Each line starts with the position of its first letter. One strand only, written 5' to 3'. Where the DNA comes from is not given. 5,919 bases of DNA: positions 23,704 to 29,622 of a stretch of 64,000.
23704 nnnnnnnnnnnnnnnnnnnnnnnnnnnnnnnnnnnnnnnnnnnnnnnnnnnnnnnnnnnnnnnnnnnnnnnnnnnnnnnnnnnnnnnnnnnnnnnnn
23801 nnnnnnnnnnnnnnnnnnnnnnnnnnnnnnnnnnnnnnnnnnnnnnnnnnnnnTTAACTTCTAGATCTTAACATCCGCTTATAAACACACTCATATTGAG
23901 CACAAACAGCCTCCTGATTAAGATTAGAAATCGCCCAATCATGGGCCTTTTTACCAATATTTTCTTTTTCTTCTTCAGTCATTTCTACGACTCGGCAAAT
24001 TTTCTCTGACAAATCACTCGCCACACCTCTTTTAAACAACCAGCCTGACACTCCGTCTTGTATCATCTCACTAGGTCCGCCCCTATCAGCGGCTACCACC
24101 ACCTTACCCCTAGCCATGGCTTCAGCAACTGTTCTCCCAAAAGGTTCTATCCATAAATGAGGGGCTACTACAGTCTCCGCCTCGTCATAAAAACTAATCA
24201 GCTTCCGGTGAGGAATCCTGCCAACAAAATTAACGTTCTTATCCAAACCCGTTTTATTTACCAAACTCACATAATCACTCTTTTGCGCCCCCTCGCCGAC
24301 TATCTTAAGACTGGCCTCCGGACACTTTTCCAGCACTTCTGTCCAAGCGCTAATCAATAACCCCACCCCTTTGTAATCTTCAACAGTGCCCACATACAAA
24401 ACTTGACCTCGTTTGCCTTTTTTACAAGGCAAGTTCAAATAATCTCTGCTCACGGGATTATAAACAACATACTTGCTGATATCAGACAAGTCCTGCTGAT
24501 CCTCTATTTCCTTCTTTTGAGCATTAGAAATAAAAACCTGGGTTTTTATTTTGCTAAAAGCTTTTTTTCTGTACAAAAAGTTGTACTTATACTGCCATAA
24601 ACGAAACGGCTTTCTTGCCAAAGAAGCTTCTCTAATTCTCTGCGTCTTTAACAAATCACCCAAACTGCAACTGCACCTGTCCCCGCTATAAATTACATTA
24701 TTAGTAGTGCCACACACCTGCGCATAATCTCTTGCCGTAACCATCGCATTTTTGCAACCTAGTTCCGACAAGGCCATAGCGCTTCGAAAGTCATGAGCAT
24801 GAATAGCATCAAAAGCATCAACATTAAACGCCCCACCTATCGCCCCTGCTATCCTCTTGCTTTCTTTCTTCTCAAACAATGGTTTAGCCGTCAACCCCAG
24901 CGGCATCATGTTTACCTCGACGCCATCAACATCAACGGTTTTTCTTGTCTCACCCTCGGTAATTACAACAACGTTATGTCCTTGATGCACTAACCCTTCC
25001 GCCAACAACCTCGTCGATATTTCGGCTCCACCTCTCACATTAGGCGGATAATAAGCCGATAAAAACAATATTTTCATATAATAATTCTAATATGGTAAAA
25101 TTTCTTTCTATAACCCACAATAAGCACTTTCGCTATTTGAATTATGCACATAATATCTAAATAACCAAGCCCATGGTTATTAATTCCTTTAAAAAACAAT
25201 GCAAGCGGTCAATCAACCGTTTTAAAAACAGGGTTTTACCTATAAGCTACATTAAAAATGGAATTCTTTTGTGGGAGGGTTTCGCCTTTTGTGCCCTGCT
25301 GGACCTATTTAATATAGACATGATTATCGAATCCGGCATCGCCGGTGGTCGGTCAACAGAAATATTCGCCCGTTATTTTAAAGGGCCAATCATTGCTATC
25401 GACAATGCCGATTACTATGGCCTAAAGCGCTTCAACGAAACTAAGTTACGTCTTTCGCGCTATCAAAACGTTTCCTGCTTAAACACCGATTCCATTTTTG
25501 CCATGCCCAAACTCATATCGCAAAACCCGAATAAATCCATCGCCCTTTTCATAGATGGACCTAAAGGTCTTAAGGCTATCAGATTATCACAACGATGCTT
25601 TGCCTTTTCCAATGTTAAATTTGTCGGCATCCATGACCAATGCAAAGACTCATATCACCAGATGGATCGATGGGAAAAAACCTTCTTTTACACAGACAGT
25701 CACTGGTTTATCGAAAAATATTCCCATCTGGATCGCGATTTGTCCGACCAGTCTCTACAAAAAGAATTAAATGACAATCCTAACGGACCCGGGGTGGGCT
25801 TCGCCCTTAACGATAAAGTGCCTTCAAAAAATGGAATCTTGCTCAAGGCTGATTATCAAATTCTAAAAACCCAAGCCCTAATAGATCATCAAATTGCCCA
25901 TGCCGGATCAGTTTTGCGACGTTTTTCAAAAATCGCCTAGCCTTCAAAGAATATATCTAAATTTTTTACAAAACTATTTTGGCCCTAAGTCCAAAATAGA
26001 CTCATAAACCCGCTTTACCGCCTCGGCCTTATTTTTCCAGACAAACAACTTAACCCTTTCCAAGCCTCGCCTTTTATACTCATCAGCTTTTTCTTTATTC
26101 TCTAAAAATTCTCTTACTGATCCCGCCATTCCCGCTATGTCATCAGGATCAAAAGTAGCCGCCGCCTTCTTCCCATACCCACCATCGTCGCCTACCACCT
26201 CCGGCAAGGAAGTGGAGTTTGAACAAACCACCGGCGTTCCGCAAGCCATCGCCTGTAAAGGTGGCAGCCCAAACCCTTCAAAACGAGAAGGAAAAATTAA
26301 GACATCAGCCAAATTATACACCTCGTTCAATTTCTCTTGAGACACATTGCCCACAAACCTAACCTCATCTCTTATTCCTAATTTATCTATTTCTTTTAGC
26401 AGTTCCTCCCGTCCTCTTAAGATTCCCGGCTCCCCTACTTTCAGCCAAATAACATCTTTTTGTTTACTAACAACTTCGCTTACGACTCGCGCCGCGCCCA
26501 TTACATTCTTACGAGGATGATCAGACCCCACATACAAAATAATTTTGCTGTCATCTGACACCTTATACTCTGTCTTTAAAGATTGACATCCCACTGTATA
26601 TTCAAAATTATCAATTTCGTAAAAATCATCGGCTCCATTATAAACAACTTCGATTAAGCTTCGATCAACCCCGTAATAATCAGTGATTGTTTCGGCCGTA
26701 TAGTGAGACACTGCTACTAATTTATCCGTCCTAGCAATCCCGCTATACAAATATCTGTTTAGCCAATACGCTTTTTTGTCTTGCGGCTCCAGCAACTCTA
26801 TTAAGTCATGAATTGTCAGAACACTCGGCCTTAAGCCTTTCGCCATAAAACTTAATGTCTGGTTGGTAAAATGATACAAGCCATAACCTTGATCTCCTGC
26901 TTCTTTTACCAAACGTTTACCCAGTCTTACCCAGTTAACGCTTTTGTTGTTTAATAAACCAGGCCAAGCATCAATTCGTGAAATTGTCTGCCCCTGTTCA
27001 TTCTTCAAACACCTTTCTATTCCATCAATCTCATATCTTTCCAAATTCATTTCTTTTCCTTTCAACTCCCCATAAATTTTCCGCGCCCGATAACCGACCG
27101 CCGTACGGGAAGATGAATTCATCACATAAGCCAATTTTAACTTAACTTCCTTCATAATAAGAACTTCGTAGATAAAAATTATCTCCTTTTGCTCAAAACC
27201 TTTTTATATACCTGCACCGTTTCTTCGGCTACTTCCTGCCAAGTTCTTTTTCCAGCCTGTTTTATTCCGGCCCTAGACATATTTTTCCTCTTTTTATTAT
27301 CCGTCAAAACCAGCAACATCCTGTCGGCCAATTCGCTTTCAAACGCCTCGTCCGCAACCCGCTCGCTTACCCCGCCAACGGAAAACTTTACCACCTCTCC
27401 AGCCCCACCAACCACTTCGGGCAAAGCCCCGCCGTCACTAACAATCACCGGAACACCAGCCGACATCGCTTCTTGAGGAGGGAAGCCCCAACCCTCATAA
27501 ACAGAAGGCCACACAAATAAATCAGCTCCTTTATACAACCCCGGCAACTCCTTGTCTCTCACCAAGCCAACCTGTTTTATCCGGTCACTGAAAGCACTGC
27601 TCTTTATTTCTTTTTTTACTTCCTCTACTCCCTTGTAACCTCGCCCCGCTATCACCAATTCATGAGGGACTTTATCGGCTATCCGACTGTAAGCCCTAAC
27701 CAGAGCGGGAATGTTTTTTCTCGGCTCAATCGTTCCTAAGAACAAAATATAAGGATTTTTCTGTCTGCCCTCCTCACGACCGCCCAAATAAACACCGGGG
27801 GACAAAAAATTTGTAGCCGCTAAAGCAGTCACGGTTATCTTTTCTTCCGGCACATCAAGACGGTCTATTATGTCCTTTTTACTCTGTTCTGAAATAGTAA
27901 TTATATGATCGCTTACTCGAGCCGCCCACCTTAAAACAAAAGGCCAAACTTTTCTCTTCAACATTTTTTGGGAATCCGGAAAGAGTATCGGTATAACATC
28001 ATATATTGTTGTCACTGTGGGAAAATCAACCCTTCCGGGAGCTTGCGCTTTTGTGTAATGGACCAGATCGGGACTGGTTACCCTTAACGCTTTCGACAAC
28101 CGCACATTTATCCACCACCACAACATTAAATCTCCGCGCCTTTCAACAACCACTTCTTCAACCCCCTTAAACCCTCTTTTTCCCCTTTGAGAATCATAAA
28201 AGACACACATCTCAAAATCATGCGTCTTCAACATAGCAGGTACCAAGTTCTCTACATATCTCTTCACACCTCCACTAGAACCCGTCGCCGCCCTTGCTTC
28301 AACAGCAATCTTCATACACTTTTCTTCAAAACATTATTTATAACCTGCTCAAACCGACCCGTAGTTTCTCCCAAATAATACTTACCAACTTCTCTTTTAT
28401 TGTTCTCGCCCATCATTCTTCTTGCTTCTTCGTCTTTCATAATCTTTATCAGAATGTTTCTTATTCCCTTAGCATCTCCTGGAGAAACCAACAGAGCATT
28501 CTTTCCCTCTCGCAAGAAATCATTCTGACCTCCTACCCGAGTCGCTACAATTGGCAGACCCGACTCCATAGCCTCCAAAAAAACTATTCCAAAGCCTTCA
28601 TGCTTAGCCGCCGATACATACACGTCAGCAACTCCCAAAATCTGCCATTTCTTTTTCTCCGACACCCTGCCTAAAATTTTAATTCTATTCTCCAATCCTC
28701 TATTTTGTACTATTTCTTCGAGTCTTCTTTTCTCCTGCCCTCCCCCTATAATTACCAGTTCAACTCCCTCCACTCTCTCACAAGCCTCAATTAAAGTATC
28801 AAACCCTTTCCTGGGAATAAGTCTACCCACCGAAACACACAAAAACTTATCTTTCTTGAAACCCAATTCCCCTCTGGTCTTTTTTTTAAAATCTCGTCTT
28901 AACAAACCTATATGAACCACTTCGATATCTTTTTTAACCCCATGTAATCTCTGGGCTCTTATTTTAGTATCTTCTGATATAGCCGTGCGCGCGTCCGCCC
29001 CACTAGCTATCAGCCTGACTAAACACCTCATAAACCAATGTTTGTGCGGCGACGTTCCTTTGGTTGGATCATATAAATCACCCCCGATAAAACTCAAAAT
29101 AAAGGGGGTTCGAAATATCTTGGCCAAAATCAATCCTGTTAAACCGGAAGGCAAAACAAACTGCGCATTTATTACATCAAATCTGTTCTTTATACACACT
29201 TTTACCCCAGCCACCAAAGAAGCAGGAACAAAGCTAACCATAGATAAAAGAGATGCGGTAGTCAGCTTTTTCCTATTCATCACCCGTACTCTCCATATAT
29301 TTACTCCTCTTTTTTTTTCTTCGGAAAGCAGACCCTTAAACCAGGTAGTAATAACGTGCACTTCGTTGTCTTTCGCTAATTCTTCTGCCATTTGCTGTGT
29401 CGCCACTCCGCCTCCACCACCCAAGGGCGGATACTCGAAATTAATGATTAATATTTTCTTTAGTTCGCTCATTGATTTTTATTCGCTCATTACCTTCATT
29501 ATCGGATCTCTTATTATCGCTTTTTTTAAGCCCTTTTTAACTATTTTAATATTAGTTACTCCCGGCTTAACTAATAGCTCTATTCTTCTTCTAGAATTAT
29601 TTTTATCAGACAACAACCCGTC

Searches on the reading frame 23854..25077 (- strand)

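Call 15: search_protein_families(library=pfam, proteins=[window:23854-25077:-], max_evalue=0.001)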
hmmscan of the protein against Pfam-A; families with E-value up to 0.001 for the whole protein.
window:23854-25077:- (407 aa): 5 families
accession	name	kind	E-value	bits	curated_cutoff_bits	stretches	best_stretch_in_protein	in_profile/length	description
PF00534.26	Glycos_transf_1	-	2.3e-35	122.1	26.4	1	220-379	12-170/172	Glycosyl transferases group 1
PF13692.12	Glyco_trans_1_4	-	4.1e-28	98.9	27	1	225-365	3-141/142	Glycosyl transferases group 1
PF13439.12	Glyco_transf_4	-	5.6e-10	39.9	28.5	1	16-210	2-167/170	Glycosyltransferase Family 4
PF13579.12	Glyco_trans_4_4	-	4.6e-08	34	29.7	1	16-102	1-85/158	Glycosyl transferase 4-like domain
PF13524.12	Glyco_trans_1_2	-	2.5e-05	24.7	25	1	247-380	7-127/144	Glycosyl transferase-like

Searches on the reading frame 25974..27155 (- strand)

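Call 15: search_protein_families(library=pfam, proteins=[window:25974-27155:-], max_evalue=0.001)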
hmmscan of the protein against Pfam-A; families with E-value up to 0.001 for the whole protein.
window:25974-27155:- (393 aa): 5 families
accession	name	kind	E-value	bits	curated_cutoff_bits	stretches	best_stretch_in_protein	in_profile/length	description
PF00534.26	Glycos_transf_1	-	1.1e-32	113.3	26.4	1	196-364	8-169/172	Glycosyl transferases group 1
PF13692.12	Glyco_trans_1_4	-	1.2e-26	94.1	27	1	204-353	2-142/142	Glycosyl transferases group 1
PF13439.12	Glyco_transf_4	-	5.8e-15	56.2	28.5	1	56-176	38-167/170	Glycosyltransferase Family 4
PF20706.3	GT4-conflict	-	8e-11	42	26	1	212-360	208-364/385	Family 4 Glycosyltransferase in conflict systems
PF13524.12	Glyco_trans_1_2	-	9.7e-07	29.3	25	1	264-369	28-130/144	Glycosyl transferase-like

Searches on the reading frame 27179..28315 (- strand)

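Call 15: search_protein_families(library=pfam, proteins=[window:27179-28315:-], max_evalue=0.001)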
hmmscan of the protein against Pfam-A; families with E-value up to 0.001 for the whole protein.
window:27179-28315:- (378 aa): 5 families
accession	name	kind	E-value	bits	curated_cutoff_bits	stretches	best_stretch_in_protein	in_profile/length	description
PF00534.26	Glycos_transf_1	-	2e-28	99.5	26.4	1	185-352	13-171/172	Glycosyl transferases group 1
PF13692.12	Glyco_trans_1_4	-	1.4e-23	84.2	27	1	188-309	2-124/142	Glycosyl transferases group 1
PF13439.12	Glyco_transf_4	-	3.8e-15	56.8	28.5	1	15-162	2-161/170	Glycosyltransferase Family 4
PF20706.3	GT4-conflict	-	1.7e-12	47.5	26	1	180-364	190-383/385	Family 4 Glycosyltransferase in conflict systems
PF13579.12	Glyco_trans_4_4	-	6.1e-09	36.9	29.7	1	15-163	1-155/158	Glycosyl transferase 4-like domain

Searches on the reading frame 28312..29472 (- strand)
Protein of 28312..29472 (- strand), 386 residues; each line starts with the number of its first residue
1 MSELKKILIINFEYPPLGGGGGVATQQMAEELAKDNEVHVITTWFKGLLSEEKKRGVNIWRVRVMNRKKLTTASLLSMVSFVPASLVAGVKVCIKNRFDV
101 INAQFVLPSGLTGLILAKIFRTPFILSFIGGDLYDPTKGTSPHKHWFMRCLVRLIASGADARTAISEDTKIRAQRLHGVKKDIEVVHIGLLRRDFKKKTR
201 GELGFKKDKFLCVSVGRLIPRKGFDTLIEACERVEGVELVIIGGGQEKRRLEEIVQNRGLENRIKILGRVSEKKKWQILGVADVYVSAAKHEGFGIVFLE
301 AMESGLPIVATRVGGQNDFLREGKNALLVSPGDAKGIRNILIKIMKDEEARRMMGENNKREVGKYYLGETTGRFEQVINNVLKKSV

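Call 15: search_protein_families(library=pfam, proteins=[window:28312-29472:-], max_evalue=0.001)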
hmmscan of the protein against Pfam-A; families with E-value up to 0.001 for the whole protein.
window:28312-29472:- (386 aa): 7 families
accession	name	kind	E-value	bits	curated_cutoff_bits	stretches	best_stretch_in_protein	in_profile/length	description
PF00534.26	Glycos_transf_1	-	7.5e-43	146.5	26.4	1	196-360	2-171/172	Glycosyl transferases group 1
PF13692.12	Glyco_trans_1_4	-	3.8e-31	108.7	27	1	211-347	3-142/142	Glycosyl transferases group 1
PF13439.12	Glyco_transf_4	-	1e-14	55.3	28.5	1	19-189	2-165/170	Glycosyltransferase Family 4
PF13579.12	Glyco_trans_4_4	-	1.2e-14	55.4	29.7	1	19-189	1-158/158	Glycosyl transferase 4-like domain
PF20706.3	GT4-conflict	-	4.3e-10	39.6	26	1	174-323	162-323/385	Family 4 Glycosyltransferase in conflict systems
PF13524.12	Glyco_trans_1_2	-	1.6e-05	25.3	25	1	227-366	5-133/144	Glycosyl transferase-like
PF13477.12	Glyco_trans_4_2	-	0.0002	22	23.4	1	24-160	12-133/139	Glycosyl transferase 4-like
